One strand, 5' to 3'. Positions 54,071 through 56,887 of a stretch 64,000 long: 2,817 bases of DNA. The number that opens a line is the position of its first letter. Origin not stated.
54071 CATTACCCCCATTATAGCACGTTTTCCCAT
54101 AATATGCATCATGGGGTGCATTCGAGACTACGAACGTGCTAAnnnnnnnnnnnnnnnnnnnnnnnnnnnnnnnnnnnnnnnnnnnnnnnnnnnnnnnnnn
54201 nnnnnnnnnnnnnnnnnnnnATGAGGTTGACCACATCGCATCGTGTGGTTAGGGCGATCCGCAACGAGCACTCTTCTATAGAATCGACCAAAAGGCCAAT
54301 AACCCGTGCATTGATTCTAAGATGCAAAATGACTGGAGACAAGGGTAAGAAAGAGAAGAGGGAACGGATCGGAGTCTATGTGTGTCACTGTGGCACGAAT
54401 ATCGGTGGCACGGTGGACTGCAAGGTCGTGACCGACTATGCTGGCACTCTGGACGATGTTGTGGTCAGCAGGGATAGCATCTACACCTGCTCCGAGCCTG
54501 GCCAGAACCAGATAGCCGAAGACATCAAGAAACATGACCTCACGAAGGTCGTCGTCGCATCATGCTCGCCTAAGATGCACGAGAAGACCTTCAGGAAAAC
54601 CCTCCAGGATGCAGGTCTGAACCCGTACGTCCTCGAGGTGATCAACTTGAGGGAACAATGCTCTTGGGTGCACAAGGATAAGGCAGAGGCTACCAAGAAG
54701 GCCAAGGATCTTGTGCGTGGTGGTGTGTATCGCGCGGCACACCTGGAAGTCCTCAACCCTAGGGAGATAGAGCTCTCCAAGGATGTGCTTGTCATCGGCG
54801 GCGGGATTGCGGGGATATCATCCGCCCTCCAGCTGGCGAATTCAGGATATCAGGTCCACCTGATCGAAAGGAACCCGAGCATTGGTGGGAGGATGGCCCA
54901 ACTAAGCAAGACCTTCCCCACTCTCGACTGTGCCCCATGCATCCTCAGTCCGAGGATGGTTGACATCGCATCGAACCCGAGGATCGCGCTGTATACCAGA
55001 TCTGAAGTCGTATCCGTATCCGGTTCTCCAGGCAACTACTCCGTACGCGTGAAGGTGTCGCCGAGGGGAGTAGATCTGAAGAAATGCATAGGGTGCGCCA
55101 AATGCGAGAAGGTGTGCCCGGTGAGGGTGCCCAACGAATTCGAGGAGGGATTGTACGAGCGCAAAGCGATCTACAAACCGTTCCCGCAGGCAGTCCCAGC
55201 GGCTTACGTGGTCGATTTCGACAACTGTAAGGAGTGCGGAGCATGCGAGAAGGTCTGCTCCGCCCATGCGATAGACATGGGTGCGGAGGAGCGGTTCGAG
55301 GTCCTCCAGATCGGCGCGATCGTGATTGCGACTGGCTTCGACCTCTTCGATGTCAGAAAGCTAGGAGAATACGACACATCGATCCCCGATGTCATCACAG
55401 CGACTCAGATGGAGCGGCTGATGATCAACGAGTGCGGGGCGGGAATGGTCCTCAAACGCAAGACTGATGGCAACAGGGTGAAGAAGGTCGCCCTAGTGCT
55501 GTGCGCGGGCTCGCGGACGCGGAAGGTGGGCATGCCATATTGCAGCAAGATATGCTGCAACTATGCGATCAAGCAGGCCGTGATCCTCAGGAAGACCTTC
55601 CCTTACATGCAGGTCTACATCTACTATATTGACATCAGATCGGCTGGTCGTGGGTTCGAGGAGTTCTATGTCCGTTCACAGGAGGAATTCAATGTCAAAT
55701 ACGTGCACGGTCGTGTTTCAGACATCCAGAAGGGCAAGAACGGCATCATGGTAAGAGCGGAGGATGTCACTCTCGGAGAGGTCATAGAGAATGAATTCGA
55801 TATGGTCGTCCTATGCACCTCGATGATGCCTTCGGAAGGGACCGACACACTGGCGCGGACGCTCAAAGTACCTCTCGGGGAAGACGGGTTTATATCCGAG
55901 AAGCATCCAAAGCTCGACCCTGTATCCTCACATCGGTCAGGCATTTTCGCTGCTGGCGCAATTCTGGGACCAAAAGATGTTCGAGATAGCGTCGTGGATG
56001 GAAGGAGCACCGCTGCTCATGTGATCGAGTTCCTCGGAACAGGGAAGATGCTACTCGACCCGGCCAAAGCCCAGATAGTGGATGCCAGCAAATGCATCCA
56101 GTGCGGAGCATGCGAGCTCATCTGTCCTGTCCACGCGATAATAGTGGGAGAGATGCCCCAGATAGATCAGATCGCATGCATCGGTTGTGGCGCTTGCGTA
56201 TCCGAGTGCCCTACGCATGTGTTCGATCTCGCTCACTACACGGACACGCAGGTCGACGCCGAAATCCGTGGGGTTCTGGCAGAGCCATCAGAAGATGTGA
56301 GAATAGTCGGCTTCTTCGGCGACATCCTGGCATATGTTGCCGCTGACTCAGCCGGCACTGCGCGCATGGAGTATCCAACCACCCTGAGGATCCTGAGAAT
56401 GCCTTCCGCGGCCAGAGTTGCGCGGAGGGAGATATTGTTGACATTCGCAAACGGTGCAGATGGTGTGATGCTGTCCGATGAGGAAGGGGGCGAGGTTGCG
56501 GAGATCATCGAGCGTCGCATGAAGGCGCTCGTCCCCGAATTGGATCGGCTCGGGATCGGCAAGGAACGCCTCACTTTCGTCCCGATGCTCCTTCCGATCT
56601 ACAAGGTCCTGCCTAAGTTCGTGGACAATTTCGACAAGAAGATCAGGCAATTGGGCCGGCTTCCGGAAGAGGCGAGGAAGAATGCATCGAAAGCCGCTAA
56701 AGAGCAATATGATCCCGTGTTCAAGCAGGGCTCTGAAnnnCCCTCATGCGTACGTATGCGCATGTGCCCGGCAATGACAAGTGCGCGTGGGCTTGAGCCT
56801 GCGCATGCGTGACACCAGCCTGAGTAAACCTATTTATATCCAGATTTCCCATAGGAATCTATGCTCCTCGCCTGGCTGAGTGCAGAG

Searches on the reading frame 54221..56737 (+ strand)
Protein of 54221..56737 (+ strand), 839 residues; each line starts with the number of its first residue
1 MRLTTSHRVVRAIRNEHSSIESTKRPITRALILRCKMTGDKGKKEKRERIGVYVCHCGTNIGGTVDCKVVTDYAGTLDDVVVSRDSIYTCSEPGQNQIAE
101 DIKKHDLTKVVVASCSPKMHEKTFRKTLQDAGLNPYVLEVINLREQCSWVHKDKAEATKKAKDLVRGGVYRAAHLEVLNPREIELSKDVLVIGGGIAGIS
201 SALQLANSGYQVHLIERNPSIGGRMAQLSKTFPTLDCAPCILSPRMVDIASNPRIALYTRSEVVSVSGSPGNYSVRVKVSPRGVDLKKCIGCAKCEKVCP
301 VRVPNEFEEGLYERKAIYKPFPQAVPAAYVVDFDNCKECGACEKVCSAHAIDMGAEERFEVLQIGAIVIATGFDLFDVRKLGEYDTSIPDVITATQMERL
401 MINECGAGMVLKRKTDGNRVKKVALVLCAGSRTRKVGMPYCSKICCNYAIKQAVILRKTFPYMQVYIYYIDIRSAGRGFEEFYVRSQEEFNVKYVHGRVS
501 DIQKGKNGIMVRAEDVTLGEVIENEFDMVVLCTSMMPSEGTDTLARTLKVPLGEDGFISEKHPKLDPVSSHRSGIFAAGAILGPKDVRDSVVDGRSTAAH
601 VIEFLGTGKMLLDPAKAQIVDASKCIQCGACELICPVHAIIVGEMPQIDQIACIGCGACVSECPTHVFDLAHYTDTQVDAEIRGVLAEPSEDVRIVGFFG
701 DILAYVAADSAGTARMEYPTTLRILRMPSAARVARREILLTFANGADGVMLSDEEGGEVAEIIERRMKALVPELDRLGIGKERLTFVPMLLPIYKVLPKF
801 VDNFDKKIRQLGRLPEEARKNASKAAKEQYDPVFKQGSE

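Call 17: search_protein_families(library=pfam, proteins=[window:54221-56737:+], max_evalue=0.001)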
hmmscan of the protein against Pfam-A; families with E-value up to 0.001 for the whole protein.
window:54221-56737:+ (839 aa): 31 families (the best 25 are shown)
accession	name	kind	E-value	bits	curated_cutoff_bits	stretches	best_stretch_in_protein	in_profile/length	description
PF00037.32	Fer4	-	1.7e-22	78.7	21.1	4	619-640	2-23/24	4Fe-4S binding domain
PF02662.21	FlpD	-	4.8e-20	72.2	22.3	1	695-812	1-123/123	Methyl-viologen-reducing hydrogenase, delta subunit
PF12797.12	Fer4_2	-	1.1e-18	66.3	24.5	2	645-665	2-22/22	4Fe-4S binding domain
PF12837.12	Fer4_6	-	8.3e-16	57.5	25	3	620-640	4-24/24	4Fe-4S binding domain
PF13187.11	Fer4_9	-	2.9e-14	53.3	27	2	624-666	1-50/52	4Fe-4S dicluster domain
PF12838.12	Fer4_7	-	3.5e-14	53.4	27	2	624-666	1-51/52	4Fe-4S dicluster domain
PF13237.11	Fer4_10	-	1.6e-13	50.8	25.5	2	619-664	3-53/53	4Fe-4S dicluster domain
PF07992.20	Pyr_redox_2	-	5.2e-12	46.2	26.1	1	187-267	1-79/291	Pyridine nucleotide-disulphide oxidoreductase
PF13183.11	Fer4_8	-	8.9e-12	45.8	27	1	286-348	2-66/68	4Fe-4S dicluster domain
PF13484.11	Fer4_16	-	4.3e-11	43.9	30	0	653-671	2-20/66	4Fe-4S double cluster binding domain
PF14697.11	Fer4_21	-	1.6e-10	41.4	35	1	620-665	3-53/59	4Fe-4S dicluster domain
PF01266.30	DAO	-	6.1e-10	39.6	27.9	1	188-222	1-35/353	FAD dependent oxidoreductase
PF13534.11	Fer4_17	-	2.2e-09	38.2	22.2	0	288-348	1-58/61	4Fe-4S dicluster domain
PF13450.12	NAD_binding_8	-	2.9e-09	37.5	21.9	1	191-239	1-49/68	NAD(P)-binding Rossmann-like domain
PF12831.13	FAD_oxidored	-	2.9e-09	37.1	27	1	188-226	1-39/416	FAD dependent oxidoreductase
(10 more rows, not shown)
